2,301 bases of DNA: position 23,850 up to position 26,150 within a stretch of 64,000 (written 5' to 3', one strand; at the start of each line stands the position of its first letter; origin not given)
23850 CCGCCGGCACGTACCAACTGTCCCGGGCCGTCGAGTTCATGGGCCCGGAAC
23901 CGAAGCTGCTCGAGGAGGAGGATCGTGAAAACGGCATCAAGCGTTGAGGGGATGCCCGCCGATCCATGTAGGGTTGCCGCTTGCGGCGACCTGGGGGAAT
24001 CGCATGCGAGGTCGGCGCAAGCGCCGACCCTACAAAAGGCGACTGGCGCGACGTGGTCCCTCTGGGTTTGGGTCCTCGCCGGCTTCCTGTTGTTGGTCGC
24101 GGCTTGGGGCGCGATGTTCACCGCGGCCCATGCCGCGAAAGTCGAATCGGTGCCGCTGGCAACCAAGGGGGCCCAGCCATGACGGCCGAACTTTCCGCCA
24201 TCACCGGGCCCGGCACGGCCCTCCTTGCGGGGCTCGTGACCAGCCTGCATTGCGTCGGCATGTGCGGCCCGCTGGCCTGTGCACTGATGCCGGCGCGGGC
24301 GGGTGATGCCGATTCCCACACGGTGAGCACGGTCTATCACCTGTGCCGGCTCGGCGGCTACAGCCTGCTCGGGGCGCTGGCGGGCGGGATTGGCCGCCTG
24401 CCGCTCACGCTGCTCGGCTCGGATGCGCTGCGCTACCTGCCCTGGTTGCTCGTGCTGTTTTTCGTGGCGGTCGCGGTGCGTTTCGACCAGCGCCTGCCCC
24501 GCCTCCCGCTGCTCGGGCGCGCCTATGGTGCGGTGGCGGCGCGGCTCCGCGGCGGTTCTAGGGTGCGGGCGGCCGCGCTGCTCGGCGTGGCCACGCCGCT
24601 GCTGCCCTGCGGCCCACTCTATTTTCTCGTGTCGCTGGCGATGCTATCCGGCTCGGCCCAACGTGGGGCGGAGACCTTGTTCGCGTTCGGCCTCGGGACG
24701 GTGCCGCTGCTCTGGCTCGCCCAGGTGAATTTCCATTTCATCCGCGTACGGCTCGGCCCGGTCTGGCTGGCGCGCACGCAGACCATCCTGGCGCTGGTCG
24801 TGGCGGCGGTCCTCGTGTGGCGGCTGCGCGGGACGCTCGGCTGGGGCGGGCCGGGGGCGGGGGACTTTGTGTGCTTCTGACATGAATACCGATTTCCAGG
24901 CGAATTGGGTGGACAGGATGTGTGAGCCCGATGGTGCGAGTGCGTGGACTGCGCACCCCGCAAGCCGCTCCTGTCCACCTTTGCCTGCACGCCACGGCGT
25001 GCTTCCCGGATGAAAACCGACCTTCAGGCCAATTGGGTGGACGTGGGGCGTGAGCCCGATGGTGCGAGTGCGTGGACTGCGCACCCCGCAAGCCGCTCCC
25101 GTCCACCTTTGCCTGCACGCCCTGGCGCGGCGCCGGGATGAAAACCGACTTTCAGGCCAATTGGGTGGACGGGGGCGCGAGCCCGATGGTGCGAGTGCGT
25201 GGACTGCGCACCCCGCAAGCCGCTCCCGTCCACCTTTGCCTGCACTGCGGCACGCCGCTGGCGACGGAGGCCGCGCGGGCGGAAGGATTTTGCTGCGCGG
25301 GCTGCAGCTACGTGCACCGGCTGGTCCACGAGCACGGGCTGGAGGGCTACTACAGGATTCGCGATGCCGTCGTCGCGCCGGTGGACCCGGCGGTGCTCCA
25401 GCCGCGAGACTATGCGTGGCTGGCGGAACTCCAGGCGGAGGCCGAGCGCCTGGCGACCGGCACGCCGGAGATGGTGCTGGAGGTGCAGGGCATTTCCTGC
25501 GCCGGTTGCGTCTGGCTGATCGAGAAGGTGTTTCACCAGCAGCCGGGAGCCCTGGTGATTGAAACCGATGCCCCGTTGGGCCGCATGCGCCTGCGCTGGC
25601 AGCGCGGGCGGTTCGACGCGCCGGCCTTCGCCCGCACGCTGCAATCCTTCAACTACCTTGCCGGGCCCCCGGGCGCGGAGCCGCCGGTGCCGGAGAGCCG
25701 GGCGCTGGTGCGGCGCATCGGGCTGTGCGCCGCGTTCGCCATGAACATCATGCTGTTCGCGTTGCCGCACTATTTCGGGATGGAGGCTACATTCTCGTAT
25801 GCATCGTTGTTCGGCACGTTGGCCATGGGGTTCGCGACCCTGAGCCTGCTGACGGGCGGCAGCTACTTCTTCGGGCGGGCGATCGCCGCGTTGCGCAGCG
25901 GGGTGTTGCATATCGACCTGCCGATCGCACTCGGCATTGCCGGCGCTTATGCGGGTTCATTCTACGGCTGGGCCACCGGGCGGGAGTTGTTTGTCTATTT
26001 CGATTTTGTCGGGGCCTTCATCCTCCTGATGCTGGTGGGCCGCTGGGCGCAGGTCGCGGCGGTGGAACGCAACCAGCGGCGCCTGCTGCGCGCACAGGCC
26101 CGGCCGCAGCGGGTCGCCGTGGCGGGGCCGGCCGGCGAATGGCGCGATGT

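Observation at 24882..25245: Exact-period 128-bp triplication of the Cu-ATPase 5' end, creating two ATGA-coupled 43-codon uORFs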

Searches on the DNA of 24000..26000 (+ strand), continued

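Call 31: search_with_rna_model(model_id=R1, sources=[L074, L075, L076, L077, L078, L079, L080, L081, L082, L083, L084, L085, L086, L087, L088, L089, L090, L091, L092, L093, L094, L095, L096, L097, L098, L099, L100, L101, L102, L103, L104, L105, L106, L107, L108, L109, L110, L111, L112, L113, L114, L115, L116, L117, L118, L119, L120, L121, L122, L123, L124], max_evalue=0.00001)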
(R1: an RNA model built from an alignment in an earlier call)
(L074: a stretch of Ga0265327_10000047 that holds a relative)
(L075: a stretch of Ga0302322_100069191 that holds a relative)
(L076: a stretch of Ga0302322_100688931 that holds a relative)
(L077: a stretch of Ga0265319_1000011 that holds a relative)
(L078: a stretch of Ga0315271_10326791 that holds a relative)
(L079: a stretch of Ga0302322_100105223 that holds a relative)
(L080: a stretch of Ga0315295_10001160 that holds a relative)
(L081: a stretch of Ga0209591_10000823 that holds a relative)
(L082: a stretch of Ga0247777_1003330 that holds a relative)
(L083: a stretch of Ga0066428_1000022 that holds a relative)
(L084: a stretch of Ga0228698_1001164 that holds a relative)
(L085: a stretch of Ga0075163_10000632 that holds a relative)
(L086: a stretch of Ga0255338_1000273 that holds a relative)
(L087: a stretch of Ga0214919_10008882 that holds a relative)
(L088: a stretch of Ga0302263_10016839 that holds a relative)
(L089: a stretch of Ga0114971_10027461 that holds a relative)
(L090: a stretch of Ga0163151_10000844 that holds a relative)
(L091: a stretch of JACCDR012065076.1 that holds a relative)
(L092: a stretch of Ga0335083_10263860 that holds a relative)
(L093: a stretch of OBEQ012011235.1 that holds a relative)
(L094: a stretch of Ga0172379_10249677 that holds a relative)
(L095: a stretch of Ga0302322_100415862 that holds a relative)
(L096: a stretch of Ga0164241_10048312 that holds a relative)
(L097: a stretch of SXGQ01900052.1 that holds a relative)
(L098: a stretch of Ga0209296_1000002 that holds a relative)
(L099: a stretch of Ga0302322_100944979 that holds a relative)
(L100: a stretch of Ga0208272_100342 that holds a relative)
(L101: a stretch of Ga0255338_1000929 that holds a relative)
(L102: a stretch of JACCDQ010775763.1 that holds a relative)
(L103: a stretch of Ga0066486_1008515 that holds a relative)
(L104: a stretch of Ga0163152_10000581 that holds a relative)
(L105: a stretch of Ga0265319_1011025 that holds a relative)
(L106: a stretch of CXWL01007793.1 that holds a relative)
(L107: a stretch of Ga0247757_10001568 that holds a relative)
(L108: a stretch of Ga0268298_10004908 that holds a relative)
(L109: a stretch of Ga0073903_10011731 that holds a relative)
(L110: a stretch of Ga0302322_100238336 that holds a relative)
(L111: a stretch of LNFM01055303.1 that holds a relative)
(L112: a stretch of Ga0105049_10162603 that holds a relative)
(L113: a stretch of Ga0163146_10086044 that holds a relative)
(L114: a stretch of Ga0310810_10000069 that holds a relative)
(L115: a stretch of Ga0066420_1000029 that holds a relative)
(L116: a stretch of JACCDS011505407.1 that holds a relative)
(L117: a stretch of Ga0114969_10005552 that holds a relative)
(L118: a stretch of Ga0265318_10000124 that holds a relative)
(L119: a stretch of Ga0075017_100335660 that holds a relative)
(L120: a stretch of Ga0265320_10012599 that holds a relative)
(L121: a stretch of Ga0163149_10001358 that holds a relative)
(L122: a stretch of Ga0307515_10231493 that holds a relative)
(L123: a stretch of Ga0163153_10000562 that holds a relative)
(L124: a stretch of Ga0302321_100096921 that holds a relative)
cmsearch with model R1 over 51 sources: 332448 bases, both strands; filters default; matches with E-value up to 0.00001: 109.
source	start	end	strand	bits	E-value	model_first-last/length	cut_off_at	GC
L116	1720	1809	-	102.2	3.4e-26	1-90/90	no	0.69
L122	987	1076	+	101.5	5.2e-26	1-90/90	no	0.68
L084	8325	8414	+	100.6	9.4e-26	1-90/90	no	0.69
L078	1166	1255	+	98.9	2.9e-25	1-90/90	no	0.64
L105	482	571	+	98.2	4.4e-25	1-90/90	no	0.64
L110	1070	1159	+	97.9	5.6e-25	1-90/90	no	0.63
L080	10703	10792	+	97.7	6.2e-25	1-90/90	no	0.69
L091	726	815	+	97.1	9.2e-25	1-90/90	no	0.66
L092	594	683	-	97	9.8e-25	1-90/90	no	0.7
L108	2792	2881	+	97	1e-24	1-90/90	no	0.69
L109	2661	2750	+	97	1e-24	1-90/90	no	0.69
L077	599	688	+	96.5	1.4e-24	1-90/90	no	0.7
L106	311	400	-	96.5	1.4e-24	1-90/90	no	0.69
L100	5069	5158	+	95.9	2e-24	1-90/90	no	0.66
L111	1078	1167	-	95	3.8e-24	1-90/90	no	0.73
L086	1223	1312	-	94.4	5.7e-24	1-90/90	no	0.69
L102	3646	3735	-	93.9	7.7e-24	1-90/90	no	0.69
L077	351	440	+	93.8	8.2e-24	1-90/90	no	0.7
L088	2593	2682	-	93.7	8.7e-24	1-90/90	no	0.68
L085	4376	4465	-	93.6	9.3e-24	1-90/90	no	0.66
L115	5736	5825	-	93.6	9.3e-24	1-90/90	no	0.66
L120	1857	1947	-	93.4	1e-23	1-90/90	no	0.58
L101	1131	1220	+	93.1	1.3e-23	1-90/90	no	0.64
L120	1653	1743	-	92.1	2.6e-23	1-90/90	no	0.58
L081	4594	4683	-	92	2.8e-23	1-90/90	no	0.66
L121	11514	11603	+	92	2.8e-23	1-90/90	no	0.66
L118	7103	7192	+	91.9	3e-23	1-90/90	no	0.66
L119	721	810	+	91.6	3.5e-23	1-90/90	no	0.69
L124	2391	2480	+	91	5.3e-23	1-90/90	no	0.63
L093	1873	1962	+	90.8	6.1e-23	1-90/90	no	0.67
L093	1749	1838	+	90.7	6.2e-23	1-90/90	no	0.59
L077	226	315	+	90.7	6.6e-23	1-90/90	no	0.64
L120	1983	2073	-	90.5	7.1e-23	1-90/90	no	0.56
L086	1973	2063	-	90.1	9.5e-23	1-90/90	no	0.6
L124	2267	2357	+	90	1e-22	1-90/90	no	0.58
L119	597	685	+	89.9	1.1e-22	1-90/90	no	0.63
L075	2421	2510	-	89.3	1.6e-22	1-90/90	no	0.64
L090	2189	2278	-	89.2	1.8e-22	1-90/90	no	0.68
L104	105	194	+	89.2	1.8e-22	1-90/90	no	0.68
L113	364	453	+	89.2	1.8e-22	1-90/90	no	0.68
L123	5275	5364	-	89.2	1.8e-22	1-90/90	no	0.68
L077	102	191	+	89.1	1.9e-22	1-90/90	no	0.7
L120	1277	1366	-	88.9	2.1e-22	1-90/90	no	0.63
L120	1527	1617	-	88.9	2.2e-22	1-90/90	no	0.6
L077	475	564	+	88.8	2.2e-22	1-90/90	no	0.68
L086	1347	1437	-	88.2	3.4e-22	1-90/90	no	0.64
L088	2715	2805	-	88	3.7e-22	1-90/90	no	0.68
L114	10203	10292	-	87.9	4e-22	1-90/90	no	0.7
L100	4821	4911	+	87.8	4.2e-22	1-90/90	no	0.66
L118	6978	7068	+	87.8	4.4e-22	1-90/90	no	0.55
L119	472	561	+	87.7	4.7e-22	1-90/90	no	0.64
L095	1343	1433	+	87.4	5.6e-22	1-90/90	no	0.65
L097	7904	7993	+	87.2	6.4e-22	1-90/90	no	0.61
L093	1292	1382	+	87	7.2e-22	1-90/90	no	0.64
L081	4718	4808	-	86.9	7.6e-22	1-90/90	no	0.55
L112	1867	1957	+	86.9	7.6e-22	1-90/90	no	0.55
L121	11389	11479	+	86.9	7.6e-22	1-90/90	no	0.55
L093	1412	1501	+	86.9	7.8e-22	1-90/90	no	0.63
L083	4662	4751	-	86.7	9e-22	1-90/90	no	0.63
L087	10393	10482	+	86.5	9.9e-22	1-90/90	no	0.62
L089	151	240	-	86.5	9.9e-22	1-90/90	no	0.62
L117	1403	1492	-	86.5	9.9e-22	1-90/90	no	0.62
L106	433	522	-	86.1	1.4e-21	1-90/90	no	0.63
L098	969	1058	-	86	1.4e-21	1-90/90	no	0.61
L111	1200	1289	-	86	1.4e-21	1-90/90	no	0.66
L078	1042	1131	+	85.7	1.7e-21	1-90/90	no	0.59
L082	15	104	+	85.7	1.8e-21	1-90/90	no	0.71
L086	1471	1562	-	85.6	1.9e-21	1-90/90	no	0.63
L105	237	327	+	85.5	2e-21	1-90/90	no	0.64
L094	81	172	-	85.3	2.3e-21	1-90/90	no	0.64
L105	111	201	+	85.1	2.6e-21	1-90/90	no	0.63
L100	4575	4665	+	85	2.7e-21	1-90/90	no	0.63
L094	206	297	-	85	2.7e-21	1-90/90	no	0.63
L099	96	185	-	85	2.7e-21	1-90/90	no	0.66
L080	10578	10668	+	84.5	3.7e-21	1-90/90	no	0.63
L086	1846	1937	-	84.4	4.1e-21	1-90/90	no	0.63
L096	465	554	+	84.3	4.3e-21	1-90/90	no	0.7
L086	1596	1687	-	84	5.3e-21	1-90/90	no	0.62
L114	10819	10909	-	83.6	7e-21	1-90/90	no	0.65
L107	2457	2546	+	83.1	9.3e-21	1-90/90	no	0.76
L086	1721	1812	-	82.8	1.2e-20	1-90/90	no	0.64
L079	2233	2322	+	82.2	1.7e-20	1-90/90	no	0.68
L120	1402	1491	-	81.6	2.6e-20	1-90/90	no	0.58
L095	1463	1546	+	81.5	2.8e-20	1-84/90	3'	0.68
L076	779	868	+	80.6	4.9e-20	1-90/90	no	0.61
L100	4695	4784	+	80.6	5e-20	1-90/90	no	0.7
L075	2575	2664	-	80.4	5.8e-20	1-90/90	no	0.54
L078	921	1010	+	80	7.5e-20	1-90/90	no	0.57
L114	10939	11029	-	79.5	1e-19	1-90/90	no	0.59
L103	80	168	-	79.5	1.1e-19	1-90/90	no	0.63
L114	10328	10417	-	79.4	1.1e-19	1-90/90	no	0.69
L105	357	446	+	77.7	3.3e-19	1-90/90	no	0.72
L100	4944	5033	+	76.5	7.3e-19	1-90/90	no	0.72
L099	199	287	-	76.5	7.4e-19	1-90/90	no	0.67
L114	10573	10663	-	76.3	8.6e-19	1-90/90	no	0.62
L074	8102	8190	-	74.9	2.1e-18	1-90/90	no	0.69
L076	903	991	+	74.7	2.5e-18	1-90/90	no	0.56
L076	1026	1114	+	74.1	3.6e-18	1-90/90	no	0.55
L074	7700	7789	-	73.2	6.8e-18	1-90/90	no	0.64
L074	7970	8058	-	70.9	3e-17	1-90/90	no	0.65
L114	10696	10786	-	70.9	3e-17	1-90/90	no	0.63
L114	10450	10540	-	69.4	8e-17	1-90/90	no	0.63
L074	7835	7923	-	67.9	2.2e-16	1-90/90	no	0.66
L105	1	74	+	58.3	1.2e-13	17-90/90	5'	0.69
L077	1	66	+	55.1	1e-12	25-90/90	5'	0.65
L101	787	876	+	52.4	6.1e-12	1-90/90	no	0.61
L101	915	1004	+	47.5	1.6e-10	1-90/90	no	0.61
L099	1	82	-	46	4.1e-10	1-82/90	3'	0.74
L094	1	47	-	37.5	1.1e-07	1-45/90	3'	0.66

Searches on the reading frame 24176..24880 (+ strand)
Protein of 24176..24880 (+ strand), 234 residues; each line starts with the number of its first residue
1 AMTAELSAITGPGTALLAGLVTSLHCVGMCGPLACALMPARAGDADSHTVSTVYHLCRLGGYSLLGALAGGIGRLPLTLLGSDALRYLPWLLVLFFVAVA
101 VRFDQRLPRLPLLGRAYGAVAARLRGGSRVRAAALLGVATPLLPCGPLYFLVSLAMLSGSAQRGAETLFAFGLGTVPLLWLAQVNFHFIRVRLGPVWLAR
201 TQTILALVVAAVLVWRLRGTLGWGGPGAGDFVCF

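Call 7: search_protein_families(library=pfam, proteins=[window:24176-24880:+])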
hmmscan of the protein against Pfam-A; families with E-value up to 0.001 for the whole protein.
window:24176-24880:+ (234 aa): 1 family
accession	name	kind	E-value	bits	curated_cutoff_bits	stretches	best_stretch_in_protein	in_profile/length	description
PF13386.12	DsbD_2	-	3.8e-36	125.3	24.9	1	14-206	1-194/199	Cytochrome C biogenesis protein transmembrane region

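Call 57: search_protein_families(library=ncbifam, proteins=[window:24176-24880:+], max_evalue=0.01)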
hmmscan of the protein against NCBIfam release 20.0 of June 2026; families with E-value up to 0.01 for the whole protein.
window:24176-24880:+ (234 aa): 0 families

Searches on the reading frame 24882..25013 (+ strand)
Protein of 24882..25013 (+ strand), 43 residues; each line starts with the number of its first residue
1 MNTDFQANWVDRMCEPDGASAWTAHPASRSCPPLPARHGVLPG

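Call 57: search_protein_families(library=ncbifam, proteins=[window:24882-25013:+], max_evalue=0.01)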
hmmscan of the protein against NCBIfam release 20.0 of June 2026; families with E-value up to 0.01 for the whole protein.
window:24882-25013:+ (43 aa): 0 families
